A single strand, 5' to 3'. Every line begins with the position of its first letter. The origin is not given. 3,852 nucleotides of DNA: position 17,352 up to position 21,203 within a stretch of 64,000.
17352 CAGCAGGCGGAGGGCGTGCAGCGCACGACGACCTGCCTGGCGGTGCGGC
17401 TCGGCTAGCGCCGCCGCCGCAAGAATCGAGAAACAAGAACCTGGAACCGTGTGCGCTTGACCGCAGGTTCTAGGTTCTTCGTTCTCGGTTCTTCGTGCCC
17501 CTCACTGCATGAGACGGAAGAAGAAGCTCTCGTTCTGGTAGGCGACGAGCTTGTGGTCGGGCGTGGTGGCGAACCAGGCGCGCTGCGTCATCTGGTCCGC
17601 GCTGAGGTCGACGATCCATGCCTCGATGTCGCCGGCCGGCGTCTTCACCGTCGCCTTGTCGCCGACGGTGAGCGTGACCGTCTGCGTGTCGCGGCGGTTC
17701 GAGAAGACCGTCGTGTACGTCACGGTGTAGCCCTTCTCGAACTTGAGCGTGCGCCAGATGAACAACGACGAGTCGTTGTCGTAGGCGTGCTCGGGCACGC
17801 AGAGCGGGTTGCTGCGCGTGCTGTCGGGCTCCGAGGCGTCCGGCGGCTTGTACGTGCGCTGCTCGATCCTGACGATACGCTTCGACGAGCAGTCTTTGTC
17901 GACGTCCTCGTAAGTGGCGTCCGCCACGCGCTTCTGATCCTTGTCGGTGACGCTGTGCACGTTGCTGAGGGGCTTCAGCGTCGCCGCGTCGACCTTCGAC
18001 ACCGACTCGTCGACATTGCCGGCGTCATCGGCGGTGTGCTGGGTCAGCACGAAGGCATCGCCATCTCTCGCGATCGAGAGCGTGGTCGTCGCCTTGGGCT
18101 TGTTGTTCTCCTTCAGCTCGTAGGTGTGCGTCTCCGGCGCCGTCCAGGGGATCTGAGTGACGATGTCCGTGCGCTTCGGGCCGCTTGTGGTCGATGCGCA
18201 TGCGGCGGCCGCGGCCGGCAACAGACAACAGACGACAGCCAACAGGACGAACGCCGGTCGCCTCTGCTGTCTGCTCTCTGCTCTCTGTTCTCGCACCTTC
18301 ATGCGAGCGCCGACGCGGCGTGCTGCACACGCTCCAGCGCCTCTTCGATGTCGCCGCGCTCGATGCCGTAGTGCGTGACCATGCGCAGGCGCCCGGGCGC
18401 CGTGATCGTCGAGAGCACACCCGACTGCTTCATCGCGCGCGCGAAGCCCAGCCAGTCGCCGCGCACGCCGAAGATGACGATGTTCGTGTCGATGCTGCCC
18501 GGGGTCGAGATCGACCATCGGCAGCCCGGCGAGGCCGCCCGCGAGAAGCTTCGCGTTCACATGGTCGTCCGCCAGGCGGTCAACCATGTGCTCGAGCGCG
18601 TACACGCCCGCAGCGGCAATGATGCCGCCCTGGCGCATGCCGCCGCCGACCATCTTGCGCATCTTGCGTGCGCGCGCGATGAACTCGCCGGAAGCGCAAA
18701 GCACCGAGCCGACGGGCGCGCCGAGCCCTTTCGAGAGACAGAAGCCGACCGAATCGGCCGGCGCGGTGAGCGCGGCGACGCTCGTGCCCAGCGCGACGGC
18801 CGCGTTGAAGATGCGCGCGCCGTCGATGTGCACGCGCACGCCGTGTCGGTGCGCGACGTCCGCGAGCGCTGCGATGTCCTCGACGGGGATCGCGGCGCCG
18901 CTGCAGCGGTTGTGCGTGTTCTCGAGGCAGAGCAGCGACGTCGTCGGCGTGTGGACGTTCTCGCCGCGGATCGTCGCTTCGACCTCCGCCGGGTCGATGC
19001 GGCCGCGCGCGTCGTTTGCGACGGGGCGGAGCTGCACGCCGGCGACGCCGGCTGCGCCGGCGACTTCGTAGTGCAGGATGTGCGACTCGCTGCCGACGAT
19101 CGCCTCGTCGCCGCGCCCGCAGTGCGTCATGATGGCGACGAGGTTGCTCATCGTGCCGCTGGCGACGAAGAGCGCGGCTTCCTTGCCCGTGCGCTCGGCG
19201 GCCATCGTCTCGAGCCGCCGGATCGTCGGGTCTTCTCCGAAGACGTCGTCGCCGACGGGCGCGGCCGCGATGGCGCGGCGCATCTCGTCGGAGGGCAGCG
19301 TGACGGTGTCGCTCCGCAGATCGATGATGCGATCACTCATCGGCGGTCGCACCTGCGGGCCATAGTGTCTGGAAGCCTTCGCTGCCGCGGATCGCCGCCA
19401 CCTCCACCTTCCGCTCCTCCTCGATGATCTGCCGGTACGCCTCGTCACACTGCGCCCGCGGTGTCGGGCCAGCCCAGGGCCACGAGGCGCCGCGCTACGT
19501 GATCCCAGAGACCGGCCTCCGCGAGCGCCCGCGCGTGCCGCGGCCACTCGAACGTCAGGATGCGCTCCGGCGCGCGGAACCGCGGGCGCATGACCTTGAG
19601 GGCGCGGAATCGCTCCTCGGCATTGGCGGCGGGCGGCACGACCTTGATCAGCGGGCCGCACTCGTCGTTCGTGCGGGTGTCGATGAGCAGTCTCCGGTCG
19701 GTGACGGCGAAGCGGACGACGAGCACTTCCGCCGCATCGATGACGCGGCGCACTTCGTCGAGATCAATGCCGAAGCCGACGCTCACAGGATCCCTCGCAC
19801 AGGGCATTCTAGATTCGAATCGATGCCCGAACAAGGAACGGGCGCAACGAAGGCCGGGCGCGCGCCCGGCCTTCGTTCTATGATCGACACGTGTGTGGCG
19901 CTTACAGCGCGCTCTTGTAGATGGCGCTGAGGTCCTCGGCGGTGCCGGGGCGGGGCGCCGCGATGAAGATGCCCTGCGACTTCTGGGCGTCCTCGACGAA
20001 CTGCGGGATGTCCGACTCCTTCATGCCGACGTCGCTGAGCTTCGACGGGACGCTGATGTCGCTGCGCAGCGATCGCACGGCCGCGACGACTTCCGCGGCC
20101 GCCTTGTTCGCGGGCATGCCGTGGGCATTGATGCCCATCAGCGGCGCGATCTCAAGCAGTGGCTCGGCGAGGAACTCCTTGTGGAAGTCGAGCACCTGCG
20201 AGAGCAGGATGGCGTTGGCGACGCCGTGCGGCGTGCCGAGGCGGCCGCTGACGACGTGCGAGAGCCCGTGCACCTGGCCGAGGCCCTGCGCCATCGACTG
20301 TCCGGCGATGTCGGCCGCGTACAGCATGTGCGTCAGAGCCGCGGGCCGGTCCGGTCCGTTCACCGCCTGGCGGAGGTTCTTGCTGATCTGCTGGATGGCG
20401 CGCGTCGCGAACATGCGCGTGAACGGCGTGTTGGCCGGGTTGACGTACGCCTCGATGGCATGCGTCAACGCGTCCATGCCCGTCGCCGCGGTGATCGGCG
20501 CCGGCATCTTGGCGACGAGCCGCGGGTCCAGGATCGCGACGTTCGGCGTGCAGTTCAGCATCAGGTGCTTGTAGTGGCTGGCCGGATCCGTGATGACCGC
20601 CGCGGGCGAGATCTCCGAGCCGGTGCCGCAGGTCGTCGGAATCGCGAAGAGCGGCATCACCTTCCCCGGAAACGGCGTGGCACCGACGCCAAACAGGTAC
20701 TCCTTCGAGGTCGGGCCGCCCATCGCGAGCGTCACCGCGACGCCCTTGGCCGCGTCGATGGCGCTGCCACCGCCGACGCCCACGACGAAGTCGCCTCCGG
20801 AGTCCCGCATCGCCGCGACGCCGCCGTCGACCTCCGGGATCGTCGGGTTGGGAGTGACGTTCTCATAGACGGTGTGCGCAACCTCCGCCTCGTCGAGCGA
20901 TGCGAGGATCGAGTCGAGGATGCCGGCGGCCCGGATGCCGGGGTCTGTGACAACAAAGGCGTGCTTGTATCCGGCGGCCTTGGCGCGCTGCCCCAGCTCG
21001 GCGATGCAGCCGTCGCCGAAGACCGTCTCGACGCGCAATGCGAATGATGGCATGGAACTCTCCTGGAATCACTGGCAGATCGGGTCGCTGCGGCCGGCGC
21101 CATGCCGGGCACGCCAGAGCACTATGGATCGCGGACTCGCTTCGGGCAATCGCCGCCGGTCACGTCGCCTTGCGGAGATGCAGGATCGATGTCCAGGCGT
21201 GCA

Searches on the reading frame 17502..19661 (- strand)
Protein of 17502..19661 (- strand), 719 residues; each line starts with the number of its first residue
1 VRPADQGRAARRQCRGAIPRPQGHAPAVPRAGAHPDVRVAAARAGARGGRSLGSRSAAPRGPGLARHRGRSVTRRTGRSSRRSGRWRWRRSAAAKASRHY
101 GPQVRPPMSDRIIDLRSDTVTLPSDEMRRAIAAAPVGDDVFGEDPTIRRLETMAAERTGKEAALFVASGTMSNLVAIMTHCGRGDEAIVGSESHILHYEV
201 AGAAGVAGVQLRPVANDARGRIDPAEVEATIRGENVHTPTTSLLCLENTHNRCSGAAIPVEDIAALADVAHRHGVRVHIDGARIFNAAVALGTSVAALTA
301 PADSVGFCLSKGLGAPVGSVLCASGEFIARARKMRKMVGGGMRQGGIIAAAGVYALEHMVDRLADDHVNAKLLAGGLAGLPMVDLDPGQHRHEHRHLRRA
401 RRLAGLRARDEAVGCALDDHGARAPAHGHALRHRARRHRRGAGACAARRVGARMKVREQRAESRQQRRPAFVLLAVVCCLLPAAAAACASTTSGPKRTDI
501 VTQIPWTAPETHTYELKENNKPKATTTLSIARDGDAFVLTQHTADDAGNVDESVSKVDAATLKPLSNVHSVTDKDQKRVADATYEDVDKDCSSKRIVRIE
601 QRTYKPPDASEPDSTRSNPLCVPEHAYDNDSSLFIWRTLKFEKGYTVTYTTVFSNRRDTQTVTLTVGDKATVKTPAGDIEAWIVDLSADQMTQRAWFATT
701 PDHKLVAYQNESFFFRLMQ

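Call 76: search_protein_families(library=pfam, proteins=[window:17502-19661:-], max_evalue=0.00001)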
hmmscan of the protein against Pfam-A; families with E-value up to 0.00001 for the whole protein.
window:17502-19661:- (719 aa): 5 families
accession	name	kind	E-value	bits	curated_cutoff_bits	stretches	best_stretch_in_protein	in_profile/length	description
PF01212.27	Beta_elim_lyase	-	2.2e-99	332.8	27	1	114-387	1-275/288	Beta-eliminating lyase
PF11306.15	DUF3108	-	2.7e-14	53.9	26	1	520-706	8-193/209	Protein of unknown function (DUF3108)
PF00155.27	Aminotran_1_2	-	1.8e-10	41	19.7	1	148-336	45-246/361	Aminotransferase class I and II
PF00266.25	Aminotran_5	-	8e-07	28.8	21.5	1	162-284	63-179/371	Aminotransferase class-V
PF01041.23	DegT_DnrJ_EryC1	-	9.2e-06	25.5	19.8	0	143-287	22-152/360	DegT/DnrJ/EryC1/StrS aminotransferase family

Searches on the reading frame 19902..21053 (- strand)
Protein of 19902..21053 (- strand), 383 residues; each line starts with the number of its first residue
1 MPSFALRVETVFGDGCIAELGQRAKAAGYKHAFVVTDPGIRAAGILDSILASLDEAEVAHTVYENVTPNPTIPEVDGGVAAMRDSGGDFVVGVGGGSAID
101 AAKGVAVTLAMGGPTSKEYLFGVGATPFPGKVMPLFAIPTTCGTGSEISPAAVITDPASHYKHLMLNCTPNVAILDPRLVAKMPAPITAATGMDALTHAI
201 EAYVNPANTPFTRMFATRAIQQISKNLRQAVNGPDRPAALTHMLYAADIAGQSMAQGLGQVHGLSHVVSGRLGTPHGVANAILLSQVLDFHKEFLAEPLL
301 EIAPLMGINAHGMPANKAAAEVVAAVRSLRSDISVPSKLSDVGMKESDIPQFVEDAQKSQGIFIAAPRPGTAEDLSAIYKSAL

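Call 76: search_protein_families(library=pfam, proteins=[window:19902-21053:-], max_evalue=0.00001)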
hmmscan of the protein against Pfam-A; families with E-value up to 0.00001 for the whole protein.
window:19902-21053:- (383 aa): 3 families
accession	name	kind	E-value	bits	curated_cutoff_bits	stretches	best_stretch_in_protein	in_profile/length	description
PF00465.25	Fe-ADH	-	3.6e-49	167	31.3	1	10-177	4-168/168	Iron-containing alcohol dehydrogenase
PF25137.1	ADH_Fe_C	-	1.9e-46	158.7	27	1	188-383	1-194/194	Fe-containing alcohol dehydrogenase family, C-terminal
PF13685.12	Fe-ADH_2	-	3.7e-11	43.7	28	1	11-109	1-97/149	Iron-containing alcohol dehydrogenase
